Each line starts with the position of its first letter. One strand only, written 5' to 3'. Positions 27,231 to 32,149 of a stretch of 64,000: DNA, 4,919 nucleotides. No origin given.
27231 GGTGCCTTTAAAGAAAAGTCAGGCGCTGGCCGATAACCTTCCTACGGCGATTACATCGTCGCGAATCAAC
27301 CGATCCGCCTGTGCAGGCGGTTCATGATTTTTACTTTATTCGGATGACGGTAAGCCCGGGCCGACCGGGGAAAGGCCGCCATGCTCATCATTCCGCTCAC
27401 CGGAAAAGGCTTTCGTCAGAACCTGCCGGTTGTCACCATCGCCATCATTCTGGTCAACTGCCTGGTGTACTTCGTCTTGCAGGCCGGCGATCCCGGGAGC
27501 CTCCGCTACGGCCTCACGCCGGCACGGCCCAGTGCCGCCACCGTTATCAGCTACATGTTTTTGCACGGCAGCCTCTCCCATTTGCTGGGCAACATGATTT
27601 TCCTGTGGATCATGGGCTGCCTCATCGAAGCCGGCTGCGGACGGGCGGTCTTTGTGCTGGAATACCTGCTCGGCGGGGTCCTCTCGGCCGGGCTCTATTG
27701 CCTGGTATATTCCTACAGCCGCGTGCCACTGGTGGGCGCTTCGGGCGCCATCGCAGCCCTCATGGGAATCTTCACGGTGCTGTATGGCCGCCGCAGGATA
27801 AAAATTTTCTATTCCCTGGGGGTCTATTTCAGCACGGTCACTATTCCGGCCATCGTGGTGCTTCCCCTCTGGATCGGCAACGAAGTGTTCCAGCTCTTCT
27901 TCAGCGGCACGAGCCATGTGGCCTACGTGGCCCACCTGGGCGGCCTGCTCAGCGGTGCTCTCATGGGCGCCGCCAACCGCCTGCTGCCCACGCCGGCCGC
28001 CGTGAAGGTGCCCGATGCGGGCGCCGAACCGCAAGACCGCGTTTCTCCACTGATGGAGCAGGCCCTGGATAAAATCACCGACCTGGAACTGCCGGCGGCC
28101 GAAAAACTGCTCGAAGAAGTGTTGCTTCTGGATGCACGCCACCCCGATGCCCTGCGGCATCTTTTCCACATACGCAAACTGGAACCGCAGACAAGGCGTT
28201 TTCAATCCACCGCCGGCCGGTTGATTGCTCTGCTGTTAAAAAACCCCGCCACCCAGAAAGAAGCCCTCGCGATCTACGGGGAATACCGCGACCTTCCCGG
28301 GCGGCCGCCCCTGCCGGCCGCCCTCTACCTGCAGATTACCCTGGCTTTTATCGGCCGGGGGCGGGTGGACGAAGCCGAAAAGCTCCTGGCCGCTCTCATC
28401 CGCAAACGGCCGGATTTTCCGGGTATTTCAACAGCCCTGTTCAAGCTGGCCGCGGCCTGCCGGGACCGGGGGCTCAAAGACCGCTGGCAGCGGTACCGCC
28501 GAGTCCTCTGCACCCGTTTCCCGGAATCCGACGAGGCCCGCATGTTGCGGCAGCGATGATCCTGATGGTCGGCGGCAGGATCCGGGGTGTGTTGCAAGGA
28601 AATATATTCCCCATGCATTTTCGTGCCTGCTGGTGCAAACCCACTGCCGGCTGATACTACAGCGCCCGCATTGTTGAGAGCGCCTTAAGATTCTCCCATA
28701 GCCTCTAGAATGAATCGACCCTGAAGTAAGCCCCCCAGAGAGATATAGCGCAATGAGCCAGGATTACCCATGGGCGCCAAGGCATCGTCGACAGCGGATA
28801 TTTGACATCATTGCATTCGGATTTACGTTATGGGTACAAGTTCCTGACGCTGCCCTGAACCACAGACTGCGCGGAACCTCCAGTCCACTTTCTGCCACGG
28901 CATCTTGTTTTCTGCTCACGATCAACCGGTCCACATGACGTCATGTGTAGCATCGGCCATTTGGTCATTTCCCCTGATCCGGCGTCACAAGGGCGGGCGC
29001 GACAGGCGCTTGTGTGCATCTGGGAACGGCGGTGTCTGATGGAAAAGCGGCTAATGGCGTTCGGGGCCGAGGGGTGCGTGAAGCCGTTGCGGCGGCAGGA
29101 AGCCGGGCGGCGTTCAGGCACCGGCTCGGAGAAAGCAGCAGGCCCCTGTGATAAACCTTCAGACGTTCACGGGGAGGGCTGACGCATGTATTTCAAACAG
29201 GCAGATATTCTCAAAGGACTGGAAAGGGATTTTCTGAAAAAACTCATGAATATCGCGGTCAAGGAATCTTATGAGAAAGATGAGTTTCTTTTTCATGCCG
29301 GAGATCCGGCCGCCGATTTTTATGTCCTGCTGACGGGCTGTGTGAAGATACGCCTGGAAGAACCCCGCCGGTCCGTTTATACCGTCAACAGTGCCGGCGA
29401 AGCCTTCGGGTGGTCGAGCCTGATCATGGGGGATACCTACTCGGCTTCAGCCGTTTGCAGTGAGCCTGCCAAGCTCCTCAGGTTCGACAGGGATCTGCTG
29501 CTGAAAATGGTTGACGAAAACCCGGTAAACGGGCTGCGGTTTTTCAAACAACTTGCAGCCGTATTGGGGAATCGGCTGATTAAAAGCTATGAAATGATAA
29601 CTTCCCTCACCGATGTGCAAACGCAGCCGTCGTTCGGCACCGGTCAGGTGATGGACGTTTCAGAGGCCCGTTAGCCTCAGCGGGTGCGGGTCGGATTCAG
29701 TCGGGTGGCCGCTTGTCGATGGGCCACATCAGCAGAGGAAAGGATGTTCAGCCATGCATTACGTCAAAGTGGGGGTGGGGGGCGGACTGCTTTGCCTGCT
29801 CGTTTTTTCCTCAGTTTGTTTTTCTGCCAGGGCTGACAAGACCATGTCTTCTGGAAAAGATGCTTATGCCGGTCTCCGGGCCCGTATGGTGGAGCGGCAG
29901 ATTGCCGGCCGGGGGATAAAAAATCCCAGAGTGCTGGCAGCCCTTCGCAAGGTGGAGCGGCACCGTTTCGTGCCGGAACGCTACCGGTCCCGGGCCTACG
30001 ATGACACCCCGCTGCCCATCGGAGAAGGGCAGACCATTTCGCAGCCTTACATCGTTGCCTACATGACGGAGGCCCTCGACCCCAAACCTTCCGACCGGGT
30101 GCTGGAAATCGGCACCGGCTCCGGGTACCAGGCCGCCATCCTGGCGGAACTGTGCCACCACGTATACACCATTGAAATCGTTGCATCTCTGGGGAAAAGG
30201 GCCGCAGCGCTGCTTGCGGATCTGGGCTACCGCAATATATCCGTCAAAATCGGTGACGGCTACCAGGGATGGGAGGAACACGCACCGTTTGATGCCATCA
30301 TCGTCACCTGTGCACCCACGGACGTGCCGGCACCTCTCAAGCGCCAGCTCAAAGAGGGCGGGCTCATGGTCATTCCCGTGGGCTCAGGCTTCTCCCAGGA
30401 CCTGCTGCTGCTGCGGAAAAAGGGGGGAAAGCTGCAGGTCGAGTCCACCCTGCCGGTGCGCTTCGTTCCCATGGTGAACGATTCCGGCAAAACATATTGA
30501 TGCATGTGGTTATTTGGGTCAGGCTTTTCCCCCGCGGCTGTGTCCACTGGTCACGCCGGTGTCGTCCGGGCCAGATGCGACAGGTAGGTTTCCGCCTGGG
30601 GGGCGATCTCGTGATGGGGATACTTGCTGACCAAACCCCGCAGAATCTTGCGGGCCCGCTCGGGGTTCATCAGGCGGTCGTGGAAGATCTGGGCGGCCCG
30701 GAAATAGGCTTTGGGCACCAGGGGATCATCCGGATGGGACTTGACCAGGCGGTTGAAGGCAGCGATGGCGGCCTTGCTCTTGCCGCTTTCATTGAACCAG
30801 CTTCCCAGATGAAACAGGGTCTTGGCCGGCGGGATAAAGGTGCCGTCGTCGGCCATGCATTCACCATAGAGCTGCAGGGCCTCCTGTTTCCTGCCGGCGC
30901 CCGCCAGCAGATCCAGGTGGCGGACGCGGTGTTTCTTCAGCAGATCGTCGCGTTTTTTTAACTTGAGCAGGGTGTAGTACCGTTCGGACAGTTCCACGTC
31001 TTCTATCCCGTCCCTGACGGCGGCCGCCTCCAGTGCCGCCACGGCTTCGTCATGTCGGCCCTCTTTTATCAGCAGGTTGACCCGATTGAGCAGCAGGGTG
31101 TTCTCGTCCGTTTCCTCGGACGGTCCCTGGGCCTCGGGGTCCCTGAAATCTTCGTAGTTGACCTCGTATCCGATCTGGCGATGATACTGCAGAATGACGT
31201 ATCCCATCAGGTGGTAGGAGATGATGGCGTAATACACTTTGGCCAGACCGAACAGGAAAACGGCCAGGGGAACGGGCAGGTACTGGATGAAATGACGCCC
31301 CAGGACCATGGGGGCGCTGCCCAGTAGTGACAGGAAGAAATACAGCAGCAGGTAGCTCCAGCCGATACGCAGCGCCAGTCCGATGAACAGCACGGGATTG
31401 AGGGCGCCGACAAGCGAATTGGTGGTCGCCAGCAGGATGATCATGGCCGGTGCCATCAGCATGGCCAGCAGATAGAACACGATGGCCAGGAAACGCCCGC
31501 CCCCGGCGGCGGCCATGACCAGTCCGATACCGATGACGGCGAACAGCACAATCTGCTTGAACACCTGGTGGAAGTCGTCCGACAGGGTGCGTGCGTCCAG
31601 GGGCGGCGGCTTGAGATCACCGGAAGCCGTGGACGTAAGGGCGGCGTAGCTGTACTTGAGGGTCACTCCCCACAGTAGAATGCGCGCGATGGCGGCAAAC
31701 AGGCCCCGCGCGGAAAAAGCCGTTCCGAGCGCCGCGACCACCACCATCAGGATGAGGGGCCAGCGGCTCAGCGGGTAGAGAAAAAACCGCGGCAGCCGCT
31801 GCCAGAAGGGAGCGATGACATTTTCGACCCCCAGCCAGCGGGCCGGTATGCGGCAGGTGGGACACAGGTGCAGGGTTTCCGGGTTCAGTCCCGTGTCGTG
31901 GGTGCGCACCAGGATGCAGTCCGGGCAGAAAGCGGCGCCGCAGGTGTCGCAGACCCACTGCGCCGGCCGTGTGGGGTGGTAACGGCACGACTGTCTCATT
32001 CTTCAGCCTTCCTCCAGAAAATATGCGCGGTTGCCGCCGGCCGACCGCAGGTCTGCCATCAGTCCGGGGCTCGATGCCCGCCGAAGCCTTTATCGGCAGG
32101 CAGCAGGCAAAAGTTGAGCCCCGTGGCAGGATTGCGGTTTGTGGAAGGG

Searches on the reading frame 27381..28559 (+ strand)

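Call 13: search_protein_families(library=pfam, proteins=[window:27381-28559:+], max_evalue=0.00001)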
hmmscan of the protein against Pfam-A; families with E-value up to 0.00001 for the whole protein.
window:27381-28559:+ (392 aa): 1 family
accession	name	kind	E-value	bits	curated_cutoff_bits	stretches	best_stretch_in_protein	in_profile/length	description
PF01694.28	Rhomboid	-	2.9e-26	92.8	22.6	1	53-197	5-138/143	Rhomboid domain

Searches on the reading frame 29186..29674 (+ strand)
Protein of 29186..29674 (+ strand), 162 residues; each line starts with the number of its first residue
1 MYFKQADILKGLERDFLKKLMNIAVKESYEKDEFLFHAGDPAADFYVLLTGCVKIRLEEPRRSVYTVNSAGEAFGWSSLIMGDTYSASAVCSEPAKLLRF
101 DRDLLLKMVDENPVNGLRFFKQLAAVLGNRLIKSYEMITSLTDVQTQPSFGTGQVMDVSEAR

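Call 13: search_protein_families(library=pfam, proteins=[window:29186-29674:+], max_evalue=0.00001)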
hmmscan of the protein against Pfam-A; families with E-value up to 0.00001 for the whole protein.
window:29186-29674:+ (162 aa): 1 family
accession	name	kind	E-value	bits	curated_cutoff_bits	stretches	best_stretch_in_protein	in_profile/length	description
PF00027.35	cNMP_binding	-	2e-18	66.6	27.5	1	27-112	2-89/89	Cyclic nucleotide-binding domain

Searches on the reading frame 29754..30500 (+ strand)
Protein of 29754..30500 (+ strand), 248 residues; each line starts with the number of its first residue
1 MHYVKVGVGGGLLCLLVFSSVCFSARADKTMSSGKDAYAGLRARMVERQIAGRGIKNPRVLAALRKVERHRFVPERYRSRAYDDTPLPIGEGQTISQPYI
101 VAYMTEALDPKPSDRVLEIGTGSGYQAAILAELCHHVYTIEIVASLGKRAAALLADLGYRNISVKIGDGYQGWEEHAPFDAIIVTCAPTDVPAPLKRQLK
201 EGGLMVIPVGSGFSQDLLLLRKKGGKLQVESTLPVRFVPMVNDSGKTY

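Call 13: search_protein_families(library=pfam, proteins=[window:29754-30500:+], max_evalue=0.00001)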
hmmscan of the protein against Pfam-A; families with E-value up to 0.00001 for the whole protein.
window:29754-30500:+ (248 aa): 4 families
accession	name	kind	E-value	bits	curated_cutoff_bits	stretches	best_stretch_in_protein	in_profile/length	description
PF01135.25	PCMT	-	4.7e-62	209.9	20.3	1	44-243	5-208/210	Protein-L-isoaspartate(D-aspartate) O-methyltransferase (PCMT)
PF13847.12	Methyltransf_31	-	2e-07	31.2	27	1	112-206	3-108/145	Methyltransferase domain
PF00398.26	RrnaAD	-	4.1e-07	29.8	24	1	101-171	19-87/263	Ribosomal RNA adenine dimethylase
PF13649.12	Methyltransf_25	-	4.4e-07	30.9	27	1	116-187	1-73/97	Methyltransferase domain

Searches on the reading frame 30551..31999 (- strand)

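Call 14: search_protein_families(library=pfam, proteins=[window:30551-31999:-], max_evalue=0.00001)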
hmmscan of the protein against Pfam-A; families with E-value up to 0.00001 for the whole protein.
window:30551-31999:- (482 aa): 4 families
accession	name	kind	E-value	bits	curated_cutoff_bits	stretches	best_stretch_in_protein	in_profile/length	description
PF13428.12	TPR_14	-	3.8e-10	39.8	23.5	0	395-436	4-42/44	Tetratricopeptide repeat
PF13174.12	TPR_6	-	3.9e-10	40.1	26.3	0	395-424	3-32/33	Tetratricopeptide repeat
PF13432.12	TPR_16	-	9.4e-08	32.8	32.7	0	405-462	10-63/65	Tetratricopeptide repeat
PF14559.12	TPR_19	-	8.8e-06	26.4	25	0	366-428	2-61/68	Tetratricopeptide repeat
